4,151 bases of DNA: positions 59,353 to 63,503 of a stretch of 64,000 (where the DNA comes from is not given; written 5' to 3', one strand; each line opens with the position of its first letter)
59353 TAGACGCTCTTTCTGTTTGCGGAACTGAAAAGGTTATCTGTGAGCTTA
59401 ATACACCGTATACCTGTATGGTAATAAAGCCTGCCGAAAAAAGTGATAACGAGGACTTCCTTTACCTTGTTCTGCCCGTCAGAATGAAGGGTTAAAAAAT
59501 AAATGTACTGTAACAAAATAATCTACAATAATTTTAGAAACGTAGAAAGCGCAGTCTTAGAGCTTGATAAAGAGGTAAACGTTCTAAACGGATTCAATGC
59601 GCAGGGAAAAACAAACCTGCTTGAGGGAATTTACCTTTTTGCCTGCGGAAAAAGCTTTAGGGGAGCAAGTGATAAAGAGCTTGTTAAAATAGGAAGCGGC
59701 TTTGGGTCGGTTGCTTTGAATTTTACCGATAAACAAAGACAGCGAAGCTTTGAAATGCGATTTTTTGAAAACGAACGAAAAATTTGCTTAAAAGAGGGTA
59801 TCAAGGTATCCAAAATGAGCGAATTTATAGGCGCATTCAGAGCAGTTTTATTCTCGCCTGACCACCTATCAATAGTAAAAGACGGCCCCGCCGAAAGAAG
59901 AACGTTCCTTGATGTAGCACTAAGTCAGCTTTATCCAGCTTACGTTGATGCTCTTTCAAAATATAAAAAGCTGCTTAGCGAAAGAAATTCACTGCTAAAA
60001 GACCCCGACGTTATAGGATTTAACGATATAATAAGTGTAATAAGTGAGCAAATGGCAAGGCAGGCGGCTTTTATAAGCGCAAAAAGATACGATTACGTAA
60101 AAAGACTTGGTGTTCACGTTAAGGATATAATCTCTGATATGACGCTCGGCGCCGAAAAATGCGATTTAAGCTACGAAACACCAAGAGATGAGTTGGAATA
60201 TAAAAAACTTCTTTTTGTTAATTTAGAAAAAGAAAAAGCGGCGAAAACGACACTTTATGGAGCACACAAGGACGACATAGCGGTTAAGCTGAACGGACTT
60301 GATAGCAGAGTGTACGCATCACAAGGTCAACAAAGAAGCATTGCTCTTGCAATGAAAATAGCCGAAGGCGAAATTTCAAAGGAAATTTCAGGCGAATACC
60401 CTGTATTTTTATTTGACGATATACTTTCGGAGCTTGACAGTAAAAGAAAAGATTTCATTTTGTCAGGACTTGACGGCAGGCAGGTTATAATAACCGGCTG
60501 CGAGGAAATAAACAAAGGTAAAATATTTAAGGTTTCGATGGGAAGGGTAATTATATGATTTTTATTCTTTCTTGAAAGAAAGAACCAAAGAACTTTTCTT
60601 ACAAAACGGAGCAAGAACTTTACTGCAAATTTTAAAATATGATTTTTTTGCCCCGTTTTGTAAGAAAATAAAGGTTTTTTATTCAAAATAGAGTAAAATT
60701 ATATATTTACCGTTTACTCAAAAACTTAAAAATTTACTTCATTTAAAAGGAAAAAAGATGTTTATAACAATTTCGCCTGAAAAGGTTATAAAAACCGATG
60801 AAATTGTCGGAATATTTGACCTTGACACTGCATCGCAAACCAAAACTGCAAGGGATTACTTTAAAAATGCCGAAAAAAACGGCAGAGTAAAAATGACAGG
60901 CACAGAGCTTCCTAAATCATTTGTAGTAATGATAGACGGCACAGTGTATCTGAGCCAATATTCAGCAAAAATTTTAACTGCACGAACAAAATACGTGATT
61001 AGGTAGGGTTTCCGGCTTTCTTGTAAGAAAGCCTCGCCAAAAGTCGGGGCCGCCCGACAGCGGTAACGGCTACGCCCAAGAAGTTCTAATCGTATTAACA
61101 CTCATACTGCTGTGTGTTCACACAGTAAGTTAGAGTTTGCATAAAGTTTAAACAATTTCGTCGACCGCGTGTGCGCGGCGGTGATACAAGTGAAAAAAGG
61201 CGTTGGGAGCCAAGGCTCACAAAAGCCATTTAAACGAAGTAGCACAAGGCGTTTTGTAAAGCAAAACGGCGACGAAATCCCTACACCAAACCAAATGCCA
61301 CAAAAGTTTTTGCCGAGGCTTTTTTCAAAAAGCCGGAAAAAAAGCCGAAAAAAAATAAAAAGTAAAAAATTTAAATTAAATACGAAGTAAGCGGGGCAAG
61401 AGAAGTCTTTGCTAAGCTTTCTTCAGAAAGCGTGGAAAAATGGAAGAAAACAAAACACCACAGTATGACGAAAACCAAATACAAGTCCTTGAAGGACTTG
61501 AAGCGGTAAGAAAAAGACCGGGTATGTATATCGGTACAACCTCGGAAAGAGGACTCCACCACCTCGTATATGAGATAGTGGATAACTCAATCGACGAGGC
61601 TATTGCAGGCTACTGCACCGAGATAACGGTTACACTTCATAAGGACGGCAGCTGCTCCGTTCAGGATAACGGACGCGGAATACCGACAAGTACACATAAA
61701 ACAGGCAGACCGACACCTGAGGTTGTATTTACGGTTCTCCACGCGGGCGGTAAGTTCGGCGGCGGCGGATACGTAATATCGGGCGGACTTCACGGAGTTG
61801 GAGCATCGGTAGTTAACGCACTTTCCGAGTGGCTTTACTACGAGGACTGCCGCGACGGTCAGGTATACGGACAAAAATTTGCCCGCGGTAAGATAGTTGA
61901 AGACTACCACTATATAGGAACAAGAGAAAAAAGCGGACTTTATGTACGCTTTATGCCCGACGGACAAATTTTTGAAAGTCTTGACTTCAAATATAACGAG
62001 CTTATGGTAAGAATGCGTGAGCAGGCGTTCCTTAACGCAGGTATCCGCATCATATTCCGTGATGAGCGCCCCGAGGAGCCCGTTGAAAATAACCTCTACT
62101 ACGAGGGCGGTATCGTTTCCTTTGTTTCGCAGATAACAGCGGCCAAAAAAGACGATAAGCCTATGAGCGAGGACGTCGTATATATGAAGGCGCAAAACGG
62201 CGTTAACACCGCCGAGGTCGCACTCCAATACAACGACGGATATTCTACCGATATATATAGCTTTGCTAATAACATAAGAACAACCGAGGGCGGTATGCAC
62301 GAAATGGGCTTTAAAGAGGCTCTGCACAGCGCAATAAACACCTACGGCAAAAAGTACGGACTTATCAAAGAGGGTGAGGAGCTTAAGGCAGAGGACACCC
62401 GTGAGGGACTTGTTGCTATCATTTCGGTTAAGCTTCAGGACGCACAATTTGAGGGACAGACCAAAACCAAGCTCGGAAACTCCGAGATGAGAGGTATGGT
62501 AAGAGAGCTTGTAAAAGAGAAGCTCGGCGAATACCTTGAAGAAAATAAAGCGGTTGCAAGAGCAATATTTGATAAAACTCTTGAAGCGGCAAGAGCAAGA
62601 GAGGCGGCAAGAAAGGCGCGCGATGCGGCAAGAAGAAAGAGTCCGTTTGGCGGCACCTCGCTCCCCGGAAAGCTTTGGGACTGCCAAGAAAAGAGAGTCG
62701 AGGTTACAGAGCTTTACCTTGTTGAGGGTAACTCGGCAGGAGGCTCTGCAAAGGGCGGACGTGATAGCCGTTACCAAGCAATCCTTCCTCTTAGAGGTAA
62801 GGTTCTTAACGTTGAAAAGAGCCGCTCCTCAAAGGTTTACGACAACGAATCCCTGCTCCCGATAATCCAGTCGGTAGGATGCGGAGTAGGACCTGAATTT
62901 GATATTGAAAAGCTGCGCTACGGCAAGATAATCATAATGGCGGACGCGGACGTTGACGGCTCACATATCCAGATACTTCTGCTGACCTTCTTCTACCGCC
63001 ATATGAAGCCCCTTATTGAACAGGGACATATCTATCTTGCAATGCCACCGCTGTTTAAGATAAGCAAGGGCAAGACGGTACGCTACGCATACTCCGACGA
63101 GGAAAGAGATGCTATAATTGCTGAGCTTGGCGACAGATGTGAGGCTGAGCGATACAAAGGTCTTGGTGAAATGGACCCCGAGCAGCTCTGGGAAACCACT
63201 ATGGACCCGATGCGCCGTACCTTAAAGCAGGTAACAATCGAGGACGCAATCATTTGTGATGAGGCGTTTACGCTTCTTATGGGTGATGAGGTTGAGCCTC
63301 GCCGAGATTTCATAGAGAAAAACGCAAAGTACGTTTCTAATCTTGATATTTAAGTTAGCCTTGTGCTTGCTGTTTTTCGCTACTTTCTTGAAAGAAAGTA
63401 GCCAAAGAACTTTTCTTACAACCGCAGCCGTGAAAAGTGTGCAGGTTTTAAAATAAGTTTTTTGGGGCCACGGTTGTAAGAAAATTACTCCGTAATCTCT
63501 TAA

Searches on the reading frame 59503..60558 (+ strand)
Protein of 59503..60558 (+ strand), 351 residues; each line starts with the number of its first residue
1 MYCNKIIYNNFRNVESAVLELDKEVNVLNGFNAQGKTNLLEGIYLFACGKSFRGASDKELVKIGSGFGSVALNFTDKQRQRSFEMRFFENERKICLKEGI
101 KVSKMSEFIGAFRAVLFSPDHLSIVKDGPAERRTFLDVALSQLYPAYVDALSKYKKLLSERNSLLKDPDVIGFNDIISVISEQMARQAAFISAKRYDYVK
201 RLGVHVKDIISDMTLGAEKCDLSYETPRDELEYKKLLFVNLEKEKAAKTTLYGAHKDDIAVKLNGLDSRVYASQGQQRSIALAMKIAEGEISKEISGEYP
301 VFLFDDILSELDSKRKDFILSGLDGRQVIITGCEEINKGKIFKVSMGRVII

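Call 17: search_protein_families(library=pfam, proteins=[window:59503-60558:+])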
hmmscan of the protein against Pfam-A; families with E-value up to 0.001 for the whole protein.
window:59503-60558:+ (351 aa): 3 families
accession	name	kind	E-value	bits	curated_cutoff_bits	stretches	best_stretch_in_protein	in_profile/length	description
PF02463.25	SMC_N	-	5.7e-13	49.3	40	1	4-325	3-185/220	RecF/RecN/SMC N terminal domain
PF13175.12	AAA_15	-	8e-09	36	32.1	1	1-184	1-129/374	AAA ATPase domain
PF13476.12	AAA_23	-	3.8e-05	24.9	27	1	5-102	1-96/201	AAA domain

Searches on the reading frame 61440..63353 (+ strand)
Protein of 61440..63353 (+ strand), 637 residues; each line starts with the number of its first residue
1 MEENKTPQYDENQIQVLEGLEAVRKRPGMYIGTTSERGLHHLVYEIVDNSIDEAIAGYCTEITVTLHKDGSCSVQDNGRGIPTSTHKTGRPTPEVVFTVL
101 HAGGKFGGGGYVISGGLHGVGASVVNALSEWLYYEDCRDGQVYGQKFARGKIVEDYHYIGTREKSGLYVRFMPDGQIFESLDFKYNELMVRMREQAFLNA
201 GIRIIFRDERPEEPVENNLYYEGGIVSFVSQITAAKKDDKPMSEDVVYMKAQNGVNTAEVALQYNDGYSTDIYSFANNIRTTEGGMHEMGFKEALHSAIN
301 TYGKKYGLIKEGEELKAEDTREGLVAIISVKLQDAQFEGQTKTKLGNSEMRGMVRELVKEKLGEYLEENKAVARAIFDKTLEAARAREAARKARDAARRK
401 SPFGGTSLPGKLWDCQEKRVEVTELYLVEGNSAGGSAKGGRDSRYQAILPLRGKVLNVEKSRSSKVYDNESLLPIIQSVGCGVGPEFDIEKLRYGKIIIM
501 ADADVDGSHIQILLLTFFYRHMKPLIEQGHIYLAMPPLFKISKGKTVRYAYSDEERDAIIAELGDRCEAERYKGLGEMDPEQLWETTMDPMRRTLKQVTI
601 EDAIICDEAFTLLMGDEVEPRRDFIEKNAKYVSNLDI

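Call 17: search_protein_families(library=pfam, proteins=[window:61440-63353:+])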
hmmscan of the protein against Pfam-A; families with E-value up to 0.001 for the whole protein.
window:61440-63353:+ (637 aa): 5 families
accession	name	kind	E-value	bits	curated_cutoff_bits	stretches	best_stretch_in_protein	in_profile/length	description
PF00204.31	DNA_gyraseB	-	8.1e-55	185.4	27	1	224-395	1-172/173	DNA gyrase B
PF00986.26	DNA_gyraseB_C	-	2.5e-28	98.5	29.8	1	567-626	4-63/63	DNA gyrase B subunit, carboxyl terminus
PF01751.28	Toprim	-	6.2e-17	62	23.1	1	424-534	1-94/96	Toprim domain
PF02518.31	HATPase_c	-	3.1e-15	57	26.4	1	36-130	3-85/111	Histidine kinase-, DNA gyrase B-, and HSP90-like ATPase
PF13589.12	HATPase_c_3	-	0.00093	19.7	25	0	42-83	6-47/137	Histidine kinase-, DNA gyrase B-, and HSP90-like ATPase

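Call 47: find_homologous_proteins(query=window:61440-63353:+, max_evalue=1e-200)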
Query window:61440-63353:+ (637 aa): 7966 proteins with E <= 1e-200 among 8000 candidates; the best 120 are listed.
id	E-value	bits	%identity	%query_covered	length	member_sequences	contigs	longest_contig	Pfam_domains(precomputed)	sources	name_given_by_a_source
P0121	0.0e+0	1445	100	100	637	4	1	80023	PF00986.27,PF02518.32,PF01751.29,PF00204.32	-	-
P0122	0.0e+0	1312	91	100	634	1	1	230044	PF00986.27,PF02518.32,PF01751.29,PF00204.32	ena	-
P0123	0.0e+0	1307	91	100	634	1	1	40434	PF00986.27,PF02518.32,PF01751.29,PF00204.32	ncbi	-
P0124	0.0e+0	1278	88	100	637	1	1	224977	PF00986.27,PF02518.32,PF01751.29,PF00204.32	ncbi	-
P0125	0.0e+0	1226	84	100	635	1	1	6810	PF00986.27,PF02518.32,PF01751.29,PF00204.32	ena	-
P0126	0.0e+0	1225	85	100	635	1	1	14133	PF00986.27,PF02518.32,PF01751.29,PF00204.32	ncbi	-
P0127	0.0e+0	1223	85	100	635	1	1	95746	PF00986.27,PF02518.32,PF01751.29,PF00204.32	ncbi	-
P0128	0.0e+0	1222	84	100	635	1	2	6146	PF00986.27,PF02518.32,PF01751.29,PF00204.32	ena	-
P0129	0.0e+0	1219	85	100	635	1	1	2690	PF00986.27,PF02518.32,PF01751.29,PF00204.32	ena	-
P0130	0.0e+0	1219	84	100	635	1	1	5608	PF00986.27,PF02518.32,PF01751.29,PF00204.32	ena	-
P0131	0.0e+0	1218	84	100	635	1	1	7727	PF00986.27,PF02518.32,PF01751.29,PF00204.32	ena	-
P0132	0.0e+0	1213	85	100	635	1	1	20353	PF00986.27,PF02518.32,PF01751.29,PF00204.32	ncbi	-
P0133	0.0e+0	1213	83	100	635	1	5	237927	PF00986.27,PF02518.32,PF01751.29,PF00204.32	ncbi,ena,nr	ncbi:MAG: DNA topoisomerase (ATP-hydrolyzing) subunit B [Clostridia bacterium]|nr:DNA topoisomerase 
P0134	0.0e+0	1198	83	100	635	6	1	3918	PF00986.27,PF02518.32,PF01751.29,PF00204.32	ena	-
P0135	0.0e+0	1189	84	100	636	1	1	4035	PF00986.27,PF02518.32,PF01751.29,PF00204.32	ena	-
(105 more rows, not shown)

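Call 48: find_encoding_contigs(protein=P0122, flank=10000, max_places=3)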
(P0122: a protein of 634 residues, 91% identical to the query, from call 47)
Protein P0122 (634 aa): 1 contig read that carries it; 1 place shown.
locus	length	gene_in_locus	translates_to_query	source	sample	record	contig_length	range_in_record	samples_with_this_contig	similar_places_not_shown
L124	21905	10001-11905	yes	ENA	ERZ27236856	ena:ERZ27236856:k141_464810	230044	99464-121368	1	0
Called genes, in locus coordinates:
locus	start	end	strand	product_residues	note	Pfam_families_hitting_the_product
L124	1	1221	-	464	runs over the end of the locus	PF10396:TrmE_N, PF12631:MnmE_helical, PF00350:Dynamin_N (faint), PF01926:MMR_HSR1, PF02421:FeoB_N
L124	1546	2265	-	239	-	PF14804:Jag_N, PF13083:KH_KhpA-B, PF01424:R3H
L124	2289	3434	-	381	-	PF02096:60KD_IMP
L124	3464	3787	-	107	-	PF01809:YidD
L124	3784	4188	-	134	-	PF00825:Ribonuclease_P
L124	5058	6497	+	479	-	PF11638:DnaA_N, PF00910:RNA_helicase (faint), PF00308:Bac_DnaA, PF01637:ATPase_2 (weak), PF01695:IstB_IS21, PF00004:AAA, PF13173:AAA_14 (weak), PF08299:Bac_DnaA_C, +1 more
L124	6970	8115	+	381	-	PF00712:DNA_pol3_beta, PF02767:DNA_pol3_beta_2, PF02768:DNA_pol3_beta_3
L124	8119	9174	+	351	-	PF02463:SMC_N, PF13175:AAA_15 (weak)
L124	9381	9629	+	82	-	PF04025:RemA-like (weak)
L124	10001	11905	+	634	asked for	PF02518:HATPase_c, PF00204:DNA_gyraseB, PF01751:Toprim, PF00986:DNA_gyraseB_C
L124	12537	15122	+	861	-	PF00521:DNA_topoisoIV, PF03989:DNA_gyraseA_C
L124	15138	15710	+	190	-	-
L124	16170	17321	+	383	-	PF00154:RecA_N, PF08423:Rad51, PF06745:ATPase (faint), PF21096:RecA_C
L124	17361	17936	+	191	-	PF21982:RecX_HTH1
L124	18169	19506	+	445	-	PF00919:UPF0004, PF04055:Radical_SAM, PF18693:TRAM_2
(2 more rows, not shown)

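Call 49: find_encoding_contigs(protein=P0123, flank=10000, max_places=3)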
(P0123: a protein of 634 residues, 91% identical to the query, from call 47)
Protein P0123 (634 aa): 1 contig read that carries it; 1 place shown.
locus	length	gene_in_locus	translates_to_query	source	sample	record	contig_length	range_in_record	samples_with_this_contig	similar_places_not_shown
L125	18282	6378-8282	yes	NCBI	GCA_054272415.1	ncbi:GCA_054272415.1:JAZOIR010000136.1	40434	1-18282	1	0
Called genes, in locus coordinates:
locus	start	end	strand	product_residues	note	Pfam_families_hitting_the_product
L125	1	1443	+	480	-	?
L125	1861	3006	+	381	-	PF00712:DNA_pol3_beta, PF02767:DNA_pol3_beta_2, PF02768:DNA_pol3_beta_3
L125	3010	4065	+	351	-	PF02463:SMC_N, PF13175:AAA_15 (weak)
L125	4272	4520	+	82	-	PF04025:RemA-like (weak)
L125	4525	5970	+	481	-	-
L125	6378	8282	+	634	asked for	PF02518:HATPase_c, PF00204:DNA_gyraseB, PF01751:Toprim, PF00986:DNA_gyraseB_C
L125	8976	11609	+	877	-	PF00521:DNA_topoisoIV, PF03989:DNA_gyraseA_C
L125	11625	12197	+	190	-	-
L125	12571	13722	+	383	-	PF00154:RecA_N, PF08423:Rad51, PF06745:ATPase (faint), PF21096:RecA_C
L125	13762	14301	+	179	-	PF21982:RecX_HTH1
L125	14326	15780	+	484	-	PF00919:UPF0004, PF04055:Radical_SAM, PF18693:TRAM_2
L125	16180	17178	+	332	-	PF00579:tRNA-synt_1b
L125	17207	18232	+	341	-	PF00953:Glycos_transf_4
